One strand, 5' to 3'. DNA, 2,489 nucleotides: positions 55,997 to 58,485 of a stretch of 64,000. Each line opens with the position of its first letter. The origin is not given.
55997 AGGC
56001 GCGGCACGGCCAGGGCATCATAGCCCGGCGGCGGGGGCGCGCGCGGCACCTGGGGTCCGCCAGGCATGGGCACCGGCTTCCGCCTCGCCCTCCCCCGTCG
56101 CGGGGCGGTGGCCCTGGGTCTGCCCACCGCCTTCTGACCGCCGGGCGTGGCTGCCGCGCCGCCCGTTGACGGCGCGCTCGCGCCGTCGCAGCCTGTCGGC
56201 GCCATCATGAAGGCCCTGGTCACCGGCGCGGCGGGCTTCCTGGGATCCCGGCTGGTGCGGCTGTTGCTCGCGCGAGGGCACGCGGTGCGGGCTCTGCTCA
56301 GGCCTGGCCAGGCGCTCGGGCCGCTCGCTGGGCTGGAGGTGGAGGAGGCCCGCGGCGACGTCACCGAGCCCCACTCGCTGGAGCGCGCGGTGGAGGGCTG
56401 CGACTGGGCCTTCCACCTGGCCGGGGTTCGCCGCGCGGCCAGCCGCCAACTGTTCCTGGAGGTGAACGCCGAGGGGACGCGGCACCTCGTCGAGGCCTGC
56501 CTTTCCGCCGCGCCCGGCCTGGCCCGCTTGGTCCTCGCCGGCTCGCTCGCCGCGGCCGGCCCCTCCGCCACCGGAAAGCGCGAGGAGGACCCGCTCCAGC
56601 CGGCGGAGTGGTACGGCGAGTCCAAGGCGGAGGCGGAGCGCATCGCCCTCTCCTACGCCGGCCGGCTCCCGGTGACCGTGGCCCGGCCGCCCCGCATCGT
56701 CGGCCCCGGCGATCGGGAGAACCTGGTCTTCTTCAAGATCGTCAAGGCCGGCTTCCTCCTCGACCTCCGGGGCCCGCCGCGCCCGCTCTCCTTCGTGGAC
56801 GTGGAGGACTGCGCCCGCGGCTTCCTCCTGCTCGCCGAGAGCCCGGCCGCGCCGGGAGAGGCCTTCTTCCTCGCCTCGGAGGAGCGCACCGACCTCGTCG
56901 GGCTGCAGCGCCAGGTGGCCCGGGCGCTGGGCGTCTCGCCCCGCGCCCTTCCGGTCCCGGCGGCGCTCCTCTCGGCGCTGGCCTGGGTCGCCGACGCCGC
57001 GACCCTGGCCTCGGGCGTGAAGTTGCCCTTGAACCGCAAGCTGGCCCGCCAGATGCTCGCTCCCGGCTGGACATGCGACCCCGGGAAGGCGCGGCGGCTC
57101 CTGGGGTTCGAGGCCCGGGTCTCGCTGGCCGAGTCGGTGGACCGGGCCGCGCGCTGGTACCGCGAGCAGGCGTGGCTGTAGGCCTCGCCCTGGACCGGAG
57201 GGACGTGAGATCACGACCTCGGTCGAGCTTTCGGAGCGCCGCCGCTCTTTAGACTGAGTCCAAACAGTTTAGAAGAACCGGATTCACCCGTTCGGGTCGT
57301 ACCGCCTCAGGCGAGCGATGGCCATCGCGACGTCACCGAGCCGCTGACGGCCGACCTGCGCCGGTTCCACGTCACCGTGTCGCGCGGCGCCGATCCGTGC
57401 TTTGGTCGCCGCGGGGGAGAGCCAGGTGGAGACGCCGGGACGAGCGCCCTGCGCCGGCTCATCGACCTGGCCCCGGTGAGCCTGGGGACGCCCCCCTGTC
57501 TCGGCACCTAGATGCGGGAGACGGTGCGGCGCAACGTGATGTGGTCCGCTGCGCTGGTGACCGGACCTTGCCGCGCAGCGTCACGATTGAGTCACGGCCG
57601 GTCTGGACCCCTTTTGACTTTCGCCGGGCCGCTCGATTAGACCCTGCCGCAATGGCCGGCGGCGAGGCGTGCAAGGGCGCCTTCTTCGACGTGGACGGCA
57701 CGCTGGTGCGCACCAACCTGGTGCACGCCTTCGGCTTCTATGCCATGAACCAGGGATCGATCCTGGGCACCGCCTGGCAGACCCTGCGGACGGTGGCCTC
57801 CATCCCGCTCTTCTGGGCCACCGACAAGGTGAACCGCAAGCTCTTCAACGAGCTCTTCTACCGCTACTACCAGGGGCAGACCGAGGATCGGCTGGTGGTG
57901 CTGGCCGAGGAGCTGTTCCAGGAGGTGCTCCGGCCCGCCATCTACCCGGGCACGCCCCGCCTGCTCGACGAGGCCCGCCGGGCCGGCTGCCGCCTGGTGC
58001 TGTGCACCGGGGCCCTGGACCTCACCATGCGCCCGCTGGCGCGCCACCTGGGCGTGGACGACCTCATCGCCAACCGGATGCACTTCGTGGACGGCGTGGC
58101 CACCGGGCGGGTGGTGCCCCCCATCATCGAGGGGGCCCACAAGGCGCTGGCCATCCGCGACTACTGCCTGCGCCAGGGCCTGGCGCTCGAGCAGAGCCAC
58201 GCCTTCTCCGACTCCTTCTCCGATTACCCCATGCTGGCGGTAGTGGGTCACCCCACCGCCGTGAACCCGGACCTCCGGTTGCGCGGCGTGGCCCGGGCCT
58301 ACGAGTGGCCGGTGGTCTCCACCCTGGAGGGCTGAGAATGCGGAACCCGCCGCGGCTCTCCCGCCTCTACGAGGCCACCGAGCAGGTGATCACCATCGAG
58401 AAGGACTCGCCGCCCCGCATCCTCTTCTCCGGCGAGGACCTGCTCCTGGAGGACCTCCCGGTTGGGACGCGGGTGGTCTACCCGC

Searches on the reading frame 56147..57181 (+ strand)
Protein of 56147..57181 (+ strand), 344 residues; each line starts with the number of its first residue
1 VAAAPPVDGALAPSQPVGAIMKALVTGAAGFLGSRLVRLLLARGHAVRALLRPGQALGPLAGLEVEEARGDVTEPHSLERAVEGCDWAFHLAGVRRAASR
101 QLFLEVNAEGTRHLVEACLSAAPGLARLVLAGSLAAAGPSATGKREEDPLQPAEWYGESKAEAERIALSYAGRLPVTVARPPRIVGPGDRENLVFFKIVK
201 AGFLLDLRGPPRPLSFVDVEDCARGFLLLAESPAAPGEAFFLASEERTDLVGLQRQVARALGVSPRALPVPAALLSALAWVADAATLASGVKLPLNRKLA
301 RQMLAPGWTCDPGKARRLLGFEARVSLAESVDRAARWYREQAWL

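Call 92: search_protein_families(library=pfam, proteins=[window:56147-57181:+], max_evalue=0.00001)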
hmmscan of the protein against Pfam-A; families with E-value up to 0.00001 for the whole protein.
window:56147-57181:+ (344 aa): 7 families
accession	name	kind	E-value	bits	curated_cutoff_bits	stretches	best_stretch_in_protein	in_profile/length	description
PF01370.27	Epimerase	-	1e-29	104.1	20.9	1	23-237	1-234/240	NAD dependent epimerase/dehydratase family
PF01073.25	3Beta_HSD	-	2e-19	70.1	22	1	24-263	1-270/280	3-beta hydroxysteroid dehydrogenase/isomerase family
PF16363.11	GDP_Man_Dehyd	-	2e-16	60.8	27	1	24-198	1-197/332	GDP-mannose 4,6 dehydratase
PF13460.12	NAD_binding_10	-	1.4e-15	58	27.2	1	27-184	1-146/184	NAD(P)H-binding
PF07993.18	NAD_binding_4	-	7.8e-12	45.3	20.1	1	75-186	79-209/258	Male sterility protein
PF05368.20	NmrA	-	6.6e-09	36.2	27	1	24-118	6-94/298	NmrA-like family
PF04321.23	RmlD_sub_bind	-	1.5e-08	34.5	27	1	21-172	1-141/287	RmlD substrate binding domain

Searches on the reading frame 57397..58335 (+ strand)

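Call 92: search_protein_families(library=pfam, proteins=[window:57397-58335:+], max_evalue=0.00001)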
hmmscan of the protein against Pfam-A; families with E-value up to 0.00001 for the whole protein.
window:57397-58335:+ (312 aa): 3 families
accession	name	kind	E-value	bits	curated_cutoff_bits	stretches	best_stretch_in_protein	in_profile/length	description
PF12710.13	HAD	-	1.4e-34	120.6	27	1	95-280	1-188/189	haloacid dehalogenase-like hydrolase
PF00702.32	Hydrolase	-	2.2e-15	58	26.4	1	93-284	2-191/191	haloacid dehalogenase-like hydrolase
PF08282.18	Hydrolase_3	-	8.1e-07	29.5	20.9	0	245-289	184-228/255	haloacid dehalogenase-like hydrolase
